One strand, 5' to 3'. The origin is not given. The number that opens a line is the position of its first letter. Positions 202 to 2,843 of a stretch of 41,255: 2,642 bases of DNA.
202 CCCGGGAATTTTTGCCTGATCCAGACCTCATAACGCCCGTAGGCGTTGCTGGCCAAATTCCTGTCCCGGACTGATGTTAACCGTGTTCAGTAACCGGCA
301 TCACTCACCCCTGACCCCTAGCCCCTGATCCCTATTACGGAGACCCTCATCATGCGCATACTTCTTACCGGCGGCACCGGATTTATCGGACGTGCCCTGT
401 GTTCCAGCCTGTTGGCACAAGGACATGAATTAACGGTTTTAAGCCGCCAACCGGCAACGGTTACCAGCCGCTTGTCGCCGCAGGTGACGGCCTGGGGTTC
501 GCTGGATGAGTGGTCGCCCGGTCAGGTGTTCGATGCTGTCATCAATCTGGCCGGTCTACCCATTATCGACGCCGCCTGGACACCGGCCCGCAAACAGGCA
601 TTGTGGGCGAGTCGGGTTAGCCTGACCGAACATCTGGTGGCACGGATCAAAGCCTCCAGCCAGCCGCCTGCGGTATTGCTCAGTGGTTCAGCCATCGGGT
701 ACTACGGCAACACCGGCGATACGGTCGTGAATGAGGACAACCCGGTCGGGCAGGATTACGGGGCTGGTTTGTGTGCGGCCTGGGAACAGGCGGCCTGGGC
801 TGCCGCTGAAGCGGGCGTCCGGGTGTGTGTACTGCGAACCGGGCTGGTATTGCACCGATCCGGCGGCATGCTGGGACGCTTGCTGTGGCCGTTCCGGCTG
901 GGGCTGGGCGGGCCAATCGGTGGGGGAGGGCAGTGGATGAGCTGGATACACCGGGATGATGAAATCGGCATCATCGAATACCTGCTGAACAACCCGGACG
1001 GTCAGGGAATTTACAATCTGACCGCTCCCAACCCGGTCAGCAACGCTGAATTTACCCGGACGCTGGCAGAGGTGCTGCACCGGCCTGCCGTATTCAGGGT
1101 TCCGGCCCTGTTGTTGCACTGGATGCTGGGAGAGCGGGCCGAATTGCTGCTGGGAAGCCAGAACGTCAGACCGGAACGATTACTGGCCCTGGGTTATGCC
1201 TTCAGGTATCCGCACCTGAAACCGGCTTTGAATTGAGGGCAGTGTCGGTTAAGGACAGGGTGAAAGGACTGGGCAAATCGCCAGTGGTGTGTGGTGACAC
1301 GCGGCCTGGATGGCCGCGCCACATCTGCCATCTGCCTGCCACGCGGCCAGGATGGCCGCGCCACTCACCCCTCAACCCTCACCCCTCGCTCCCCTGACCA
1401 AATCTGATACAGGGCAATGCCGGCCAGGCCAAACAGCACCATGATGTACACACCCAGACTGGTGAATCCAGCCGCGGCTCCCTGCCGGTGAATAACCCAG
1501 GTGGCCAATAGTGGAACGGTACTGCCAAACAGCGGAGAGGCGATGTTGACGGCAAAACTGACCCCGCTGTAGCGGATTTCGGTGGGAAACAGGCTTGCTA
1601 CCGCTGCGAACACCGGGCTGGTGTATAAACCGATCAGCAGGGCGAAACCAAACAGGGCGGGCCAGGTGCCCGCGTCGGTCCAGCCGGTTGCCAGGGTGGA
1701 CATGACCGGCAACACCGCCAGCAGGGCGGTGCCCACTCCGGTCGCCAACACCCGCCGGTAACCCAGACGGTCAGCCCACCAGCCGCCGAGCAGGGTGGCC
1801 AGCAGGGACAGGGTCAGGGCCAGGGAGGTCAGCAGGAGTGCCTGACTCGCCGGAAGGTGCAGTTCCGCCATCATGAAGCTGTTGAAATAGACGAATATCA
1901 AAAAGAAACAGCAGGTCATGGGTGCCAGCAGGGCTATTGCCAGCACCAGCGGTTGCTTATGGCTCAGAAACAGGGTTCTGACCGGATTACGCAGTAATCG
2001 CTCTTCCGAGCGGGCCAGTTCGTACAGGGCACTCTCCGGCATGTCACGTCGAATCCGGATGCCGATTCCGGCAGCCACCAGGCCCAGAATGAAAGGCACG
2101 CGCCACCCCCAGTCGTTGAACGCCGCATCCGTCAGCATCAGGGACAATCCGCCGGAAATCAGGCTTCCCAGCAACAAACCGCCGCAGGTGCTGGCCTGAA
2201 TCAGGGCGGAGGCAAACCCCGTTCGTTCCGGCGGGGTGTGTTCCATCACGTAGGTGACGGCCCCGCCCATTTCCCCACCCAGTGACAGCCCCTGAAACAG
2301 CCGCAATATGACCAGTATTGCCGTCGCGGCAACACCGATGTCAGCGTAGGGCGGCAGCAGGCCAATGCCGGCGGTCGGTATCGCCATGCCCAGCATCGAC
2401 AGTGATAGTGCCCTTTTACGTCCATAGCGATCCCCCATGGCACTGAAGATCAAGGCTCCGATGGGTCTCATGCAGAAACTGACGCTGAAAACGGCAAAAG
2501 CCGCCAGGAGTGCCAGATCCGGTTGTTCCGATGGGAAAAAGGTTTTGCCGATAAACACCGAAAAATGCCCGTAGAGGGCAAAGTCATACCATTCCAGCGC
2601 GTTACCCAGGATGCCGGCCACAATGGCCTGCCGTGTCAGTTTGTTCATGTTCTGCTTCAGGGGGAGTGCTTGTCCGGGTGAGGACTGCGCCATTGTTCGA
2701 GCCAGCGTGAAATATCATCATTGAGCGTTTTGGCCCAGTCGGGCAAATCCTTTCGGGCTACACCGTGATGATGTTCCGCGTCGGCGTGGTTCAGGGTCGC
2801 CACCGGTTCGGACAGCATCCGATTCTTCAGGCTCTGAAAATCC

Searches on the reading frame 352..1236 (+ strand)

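Call 7: search_protein_families(library=pfam, proteins=[window:352-1236:+], max_evalue=0.001)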
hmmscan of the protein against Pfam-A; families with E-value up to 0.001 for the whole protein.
window:352-1236:+ (294 aa): 6 families
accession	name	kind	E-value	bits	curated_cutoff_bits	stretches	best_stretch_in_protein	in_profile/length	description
PF01370.27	Epimerase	-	1.1e-20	74.5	20.9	1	3-223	1-239/240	NAD dependent epimerase/dehydratase family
PF08338.16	DUF1731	-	3.8e-18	65.4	27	1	250-293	1-44/47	Domain of unknown function (DUF1731)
PF16363.11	GDP_Man_Dehyd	-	1.4e-06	28.4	27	1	4-132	1-147/332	GDP-mannose 4,6 dehydratase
PF04321.23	RmlD_sub_bind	-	7.4e-05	22.4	27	1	1-171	1-156/287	RmlD substrate binding domain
PF13460.12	NAD_binding_10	-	0.00013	22.4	27.2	1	7-45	1-41/184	NAD(P)H-binding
PF07993.18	NAD_binding_4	-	0.00032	20.4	20.1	0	5-42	1-43/258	Male sterility protein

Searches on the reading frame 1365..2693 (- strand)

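Call 7: search_protein_families(library=pfam, proteins=[window:1365-2693:-], max_evalue=0.001)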
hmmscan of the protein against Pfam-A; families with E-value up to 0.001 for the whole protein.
window:1365-2693:- (442 aa): 2 families
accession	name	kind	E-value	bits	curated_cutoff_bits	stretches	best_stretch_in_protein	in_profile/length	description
PF07690.21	MFS_1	-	8.3e-30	104.3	33.4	1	68-382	37-336/347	Major Facilitator Superfamily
PF00083.30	Sugar_tr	-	1.4e-29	103.7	22.3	2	24-229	3-202/452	Sugar (and other) transporter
